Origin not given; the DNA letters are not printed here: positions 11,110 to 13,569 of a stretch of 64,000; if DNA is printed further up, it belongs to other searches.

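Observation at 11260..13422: GlnE/GlnD-type nucleotidyltransferase with tandem N-terminal ACT domains (non-canonical architecture)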

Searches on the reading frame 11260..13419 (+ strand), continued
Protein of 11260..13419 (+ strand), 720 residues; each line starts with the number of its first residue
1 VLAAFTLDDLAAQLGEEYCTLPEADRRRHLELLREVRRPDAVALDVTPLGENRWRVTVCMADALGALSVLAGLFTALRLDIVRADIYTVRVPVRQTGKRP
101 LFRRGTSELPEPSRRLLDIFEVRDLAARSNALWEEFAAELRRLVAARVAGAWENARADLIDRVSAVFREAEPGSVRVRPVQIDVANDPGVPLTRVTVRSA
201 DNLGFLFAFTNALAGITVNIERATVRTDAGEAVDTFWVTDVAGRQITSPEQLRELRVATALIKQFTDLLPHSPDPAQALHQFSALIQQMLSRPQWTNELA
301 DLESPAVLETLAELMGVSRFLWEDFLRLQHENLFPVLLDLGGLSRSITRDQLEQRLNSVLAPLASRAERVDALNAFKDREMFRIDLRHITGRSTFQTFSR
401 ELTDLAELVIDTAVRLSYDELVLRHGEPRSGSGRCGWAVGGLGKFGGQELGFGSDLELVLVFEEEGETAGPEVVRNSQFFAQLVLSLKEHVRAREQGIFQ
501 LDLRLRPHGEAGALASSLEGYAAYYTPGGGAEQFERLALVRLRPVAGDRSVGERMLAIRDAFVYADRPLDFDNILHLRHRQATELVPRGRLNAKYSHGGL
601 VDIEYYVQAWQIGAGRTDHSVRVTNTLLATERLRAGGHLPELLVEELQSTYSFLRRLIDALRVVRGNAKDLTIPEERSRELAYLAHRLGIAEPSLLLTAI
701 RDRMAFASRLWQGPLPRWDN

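Call 45: fold_search(model_id=the predicted structure, library=pdb)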
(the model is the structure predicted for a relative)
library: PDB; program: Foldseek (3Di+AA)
matches with E <= 10: 452; with E <= 0.001: 4
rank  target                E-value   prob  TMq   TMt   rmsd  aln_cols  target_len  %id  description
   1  3k7d_A                3.1e-20  1.00  0.54  0.76   3.7       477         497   26  C-terminal (adenylylation) domain of E.coli Glutamine Synthetase Adenylyltransferase (released 2009-12-15)
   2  3k7d_B                1.0e-19  1.00  0.54  0.77   3.8       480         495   25  C-terminal (adenylylation) domain of E.coli Glutamine Synthetase Adenylyltransferase (released 2009-12-15)
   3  1v4a                  3.8e-18  1.00  0.49  0.79   3.5       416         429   25  Structure of the N-terminal Domain of Escherichia coli Glutamine Synthetase adenylyltransferase (released 2004-07-27)
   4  6yx5_B                7.0e-05  1.00  0.29  0.54   9.5       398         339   12  Structure of DrrA from Legionella pneumophilia in complex with human Rab8a (released 2020-12-23)
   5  7jsr_B                1.7e-03  0.98  0.12  0.06  23.2       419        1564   11  Crystal structure of the large glutamate dehydrogenase composed of 180 kDa subunits from Mycobacterium smegmatis (released 2021-06-09)
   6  7jsr_A                2.8e-03  0.91  0.11  0.06  22.1       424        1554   12  Crystal structure of the large glutamate dehydrogenase composed of 180 kDa subunits from Mycobacterium smegmatis (released 2021-06-09)
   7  8yqt_C                4.7e-02  0.66  0.11  0.19  15.7       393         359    9  African swine fever virus RNA Polymerase-M1249L complex2 (released 2024-11-06)
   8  5luh_B                5.8e-02  0.80  0.16  0.30  10.5       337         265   14  AadA E87Q in complex with ATP, calcium and streptomycin (released 2018-01-17)
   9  6nmk_A                6.8e-02  0.89  0.16  0.34  10.3       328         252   14  Binary complex structure of the T130K mutant of ANT-4'' with Neomycin (released 2020-01-15)
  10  5lpa_A                6.8e-02  0.85  0.17  0.32  10.3       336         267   14  AadA E87Q in complex with ATP, calcium and dihydrostreptomycin (released 2018-01-17)
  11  9d2r                  8.4e-02  1.00  0.15  0.51  13.1       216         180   12  Crystal structure of E. coli Threonine dehydratase regulatory domain in complex with isoleucine (released 2025-04-09)
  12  5yhf                  8.4e-02  0.08  0.09  0.09  30.6       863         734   10  Crystal structure of SecDF in Super-membrane-facing form (released 2018-02-14)
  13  9c7n_D                8.8e-02  1.00  0.10  0.74   3.0        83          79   13  Crystal Structure of the GL3 ACT-like Domain (released 2025-10-08)
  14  9hv6                  8.8e-02  0.23  0.16  0.12  24.3       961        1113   10  CryoEM map of the large glutamate dehydrogenase composed of 180 kDa subunits from Mycobacterium smegmatis obtained in th (released 2026-01-14)
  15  5g4a_B                1.0e-01  0.77  0.17  0.31  10.4       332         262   14  AadA in complex with ATP and magnesium (released 2017-11-29)
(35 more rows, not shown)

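Call 47: search_solved_structures(query=L006:142-1557:-, max_evalue=1e-100)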
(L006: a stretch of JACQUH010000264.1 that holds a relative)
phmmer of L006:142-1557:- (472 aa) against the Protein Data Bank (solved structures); distinct sequences matched with E-value up to 1e-100: 15.
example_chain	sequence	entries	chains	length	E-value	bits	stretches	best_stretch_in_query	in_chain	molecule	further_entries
3ng0_A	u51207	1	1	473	4.4e-194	648.7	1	2-472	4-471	Glutamine synthetase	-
1hto_A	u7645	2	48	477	2.9e-176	590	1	2-472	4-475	GLUTAMINE SYNTHETASE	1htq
4xyc_A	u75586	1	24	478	2.9e-176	590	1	2-472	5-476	Glutamine synthetase 1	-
2bvc_A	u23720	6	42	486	3.1e-176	589.9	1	2-472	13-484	GLUTAMINE SYNTHETASE 1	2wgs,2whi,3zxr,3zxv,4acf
2gls_A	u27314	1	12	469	1.5e-168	564.5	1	5-472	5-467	GLUTAMINE SYNTHETASE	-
1f1h_A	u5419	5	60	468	1.9e-168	564.2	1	5-472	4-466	PROTEIN (GLUTAMINE SYNTHETASE) | GLUTAMINE SYNTHETASE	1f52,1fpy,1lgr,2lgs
5ldf_A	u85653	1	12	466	2.6e-168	563.8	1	6-472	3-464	Glutamine synthetase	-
8v1y_A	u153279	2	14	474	3.1e-168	563.5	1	5-472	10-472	Glutamine synthetase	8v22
7w85_A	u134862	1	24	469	3.2e-168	563.5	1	5-472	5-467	Glutamine synthetase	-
8pvg_A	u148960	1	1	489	1.3e-167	561.5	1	5-472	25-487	Glutamine synthetase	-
4s17_A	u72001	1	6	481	1.9e-166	557.6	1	4-472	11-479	Glutamine synthetase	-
9n4x_A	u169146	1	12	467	2.4e-159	534.2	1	6-472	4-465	Glutamine synthetase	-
8fbp_A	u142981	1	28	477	8.1e-156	522.6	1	8-472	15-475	Glutamine synthetase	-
9k2n_A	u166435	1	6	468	1.1e-148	499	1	5-472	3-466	Glutamine synthetase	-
5zli_A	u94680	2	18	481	6.6e-133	447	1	7-469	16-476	Glutamine synthetase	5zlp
